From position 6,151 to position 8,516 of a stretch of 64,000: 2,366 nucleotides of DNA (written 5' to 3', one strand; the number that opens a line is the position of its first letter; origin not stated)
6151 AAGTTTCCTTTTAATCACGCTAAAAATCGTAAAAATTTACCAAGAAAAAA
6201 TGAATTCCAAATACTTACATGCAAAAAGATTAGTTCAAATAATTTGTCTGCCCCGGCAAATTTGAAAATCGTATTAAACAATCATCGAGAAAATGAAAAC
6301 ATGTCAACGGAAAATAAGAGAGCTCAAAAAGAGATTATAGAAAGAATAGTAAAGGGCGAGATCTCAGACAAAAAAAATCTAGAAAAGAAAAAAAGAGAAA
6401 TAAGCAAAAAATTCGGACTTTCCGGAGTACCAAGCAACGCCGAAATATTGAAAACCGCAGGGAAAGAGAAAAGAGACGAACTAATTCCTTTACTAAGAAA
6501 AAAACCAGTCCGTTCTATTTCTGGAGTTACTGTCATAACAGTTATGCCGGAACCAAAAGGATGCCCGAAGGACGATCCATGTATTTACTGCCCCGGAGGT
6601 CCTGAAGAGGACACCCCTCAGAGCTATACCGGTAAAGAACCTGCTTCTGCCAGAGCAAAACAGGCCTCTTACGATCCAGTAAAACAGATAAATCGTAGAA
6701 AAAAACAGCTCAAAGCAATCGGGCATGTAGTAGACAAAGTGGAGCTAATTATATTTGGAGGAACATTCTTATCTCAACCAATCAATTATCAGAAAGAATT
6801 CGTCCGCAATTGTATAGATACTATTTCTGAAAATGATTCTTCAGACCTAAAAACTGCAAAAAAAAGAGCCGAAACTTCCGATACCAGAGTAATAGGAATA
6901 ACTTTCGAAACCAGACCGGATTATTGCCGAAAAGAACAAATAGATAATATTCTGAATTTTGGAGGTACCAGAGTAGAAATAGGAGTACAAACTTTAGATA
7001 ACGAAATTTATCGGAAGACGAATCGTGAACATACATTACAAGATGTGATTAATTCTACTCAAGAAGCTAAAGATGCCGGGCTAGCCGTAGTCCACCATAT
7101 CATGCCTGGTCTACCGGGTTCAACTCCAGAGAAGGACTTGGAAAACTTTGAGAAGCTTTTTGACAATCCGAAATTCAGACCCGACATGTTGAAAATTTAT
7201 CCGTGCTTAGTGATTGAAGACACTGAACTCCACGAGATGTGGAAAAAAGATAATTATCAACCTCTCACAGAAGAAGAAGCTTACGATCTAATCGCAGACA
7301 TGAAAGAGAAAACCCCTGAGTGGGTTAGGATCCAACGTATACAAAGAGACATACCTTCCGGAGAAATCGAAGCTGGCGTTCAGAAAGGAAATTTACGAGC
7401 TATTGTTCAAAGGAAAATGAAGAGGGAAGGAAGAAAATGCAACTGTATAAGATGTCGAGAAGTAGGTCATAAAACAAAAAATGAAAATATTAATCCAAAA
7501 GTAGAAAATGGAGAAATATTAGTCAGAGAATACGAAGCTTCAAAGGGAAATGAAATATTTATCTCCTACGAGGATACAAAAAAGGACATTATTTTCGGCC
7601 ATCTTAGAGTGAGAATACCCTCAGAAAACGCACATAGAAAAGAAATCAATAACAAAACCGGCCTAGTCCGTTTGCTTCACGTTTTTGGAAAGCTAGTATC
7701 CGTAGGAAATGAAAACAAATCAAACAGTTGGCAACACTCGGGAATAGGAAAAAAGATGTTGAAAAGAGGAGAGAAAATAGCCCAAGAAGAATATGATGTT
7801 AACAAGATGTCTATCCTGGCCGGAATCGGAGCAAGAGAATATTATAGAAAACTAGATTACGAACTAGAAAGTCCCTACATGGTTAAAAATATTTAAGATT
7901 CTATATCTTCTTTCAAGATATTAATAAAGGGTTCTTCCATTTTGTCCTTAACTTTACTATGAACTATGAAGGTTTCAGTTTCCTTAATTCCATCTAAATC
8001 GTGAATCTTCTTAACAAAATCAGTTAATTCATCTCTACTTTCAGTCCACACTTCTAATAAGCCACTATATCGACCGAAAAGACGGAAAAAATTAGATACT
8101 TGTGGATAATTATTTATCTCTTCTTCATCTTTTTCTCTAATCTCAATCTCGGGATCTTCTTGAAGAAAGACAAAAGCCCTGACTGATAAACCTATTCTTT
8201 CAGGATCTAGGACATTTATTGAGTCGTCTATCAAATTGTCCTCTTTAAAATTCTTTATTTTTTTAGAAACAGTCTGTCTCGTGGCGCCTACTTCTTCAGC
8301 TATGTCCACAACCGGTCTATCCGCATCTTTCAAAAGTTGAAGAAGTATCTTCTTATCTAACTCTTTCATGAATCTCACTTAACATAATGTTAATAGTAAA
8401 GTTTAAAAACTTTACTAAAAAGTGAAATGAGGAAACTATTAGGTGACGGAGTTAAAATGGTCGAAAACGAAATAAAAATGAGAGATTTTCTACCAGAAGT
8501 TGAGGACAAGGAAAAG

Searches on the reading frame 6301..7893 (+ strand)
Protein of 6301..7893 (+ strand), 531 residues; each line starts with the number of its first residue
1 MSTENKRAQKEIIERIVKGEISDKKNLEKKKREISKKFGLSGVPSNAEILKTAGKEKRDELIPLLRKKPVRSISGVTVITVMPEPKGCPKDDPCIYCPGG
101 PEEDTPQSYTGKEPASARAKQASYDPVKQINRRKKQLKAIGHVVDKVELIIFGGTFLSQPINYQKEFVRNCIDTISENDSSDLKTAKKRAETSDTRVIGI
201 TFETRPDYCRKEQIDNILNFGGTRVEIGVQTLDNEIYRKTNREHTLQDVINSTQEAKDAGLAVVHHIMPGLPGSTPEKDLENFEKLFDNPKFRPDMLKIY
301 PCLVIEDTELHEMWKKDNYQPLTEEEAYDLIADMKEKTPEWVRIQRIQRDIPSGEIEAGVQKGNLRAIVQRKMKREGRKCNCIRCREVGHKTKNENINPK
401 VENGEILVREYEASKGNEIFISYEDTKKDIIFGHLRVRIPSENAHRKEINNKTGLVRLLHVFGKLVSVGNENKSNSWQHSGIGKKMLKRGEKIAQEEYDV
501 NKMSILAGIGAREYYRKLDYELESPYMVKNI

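Call 77: search_protein_families(library=pfam, proteins=[window:6301-7893:+], max_evalue=0.001)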
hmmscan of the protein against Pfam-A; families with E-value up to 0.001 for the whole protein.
window:6301-7893:+ (531 aa): 3 families
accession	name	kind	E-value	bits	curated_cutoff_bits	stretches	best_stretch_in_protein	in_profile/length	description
PF16199.10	Radical_SAM_C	-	1.7e-25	89.3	31.9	1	294-375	1-85/85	Radical_SAM C-terminal domain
PF23613.1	ELP3_N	-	1e-18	67.5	27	1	7-73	3-70/70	ELP3 N-terminal domain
PF04055.27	Radical_SAM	-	1.4e-18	68.1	29.5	1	87-278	6-158/166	Radical SAM superfamily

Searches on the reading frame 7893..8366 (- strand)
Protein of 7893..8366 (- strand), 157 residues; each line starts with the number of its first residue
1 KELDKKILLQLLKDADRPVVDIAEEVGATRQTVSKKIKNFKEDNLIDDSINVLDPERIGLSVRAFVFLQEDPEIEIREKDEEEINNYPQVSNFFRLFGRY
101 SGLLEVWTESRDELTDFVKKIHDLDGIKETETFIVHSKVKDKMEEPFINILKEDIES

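Call 89: search_protein_families(library=pfam, proteins=[window:7893-8366:-], max_evalue=0.0001)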
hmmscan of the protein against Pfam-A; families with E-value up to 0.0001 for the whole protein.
window:7893-8366:- (157 aa): 4 families
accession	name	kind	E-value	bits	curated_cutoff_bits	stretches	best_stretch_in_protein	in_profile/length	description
PF01037.27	AsnC_trans_reg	-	3.4e-11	43.3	25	1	81-136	15-71/73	Lrp/AsnC ligand binding domain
PF13412.12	HTH_24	-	3.8e-09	36.4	21.9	1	2-46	3-47/48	Winged helix-turn-helix DNA-binding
PF13404.12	HTH_AsnC-type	-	4.7e-08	33.2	27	1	2-38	3-39/42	AsnC-type helix-turn-helix domain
PF13545.12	HTH_Crp_2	-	2.6e-07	30.9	27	1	21-57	27-66/70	Crp-like helix-turn-helix domain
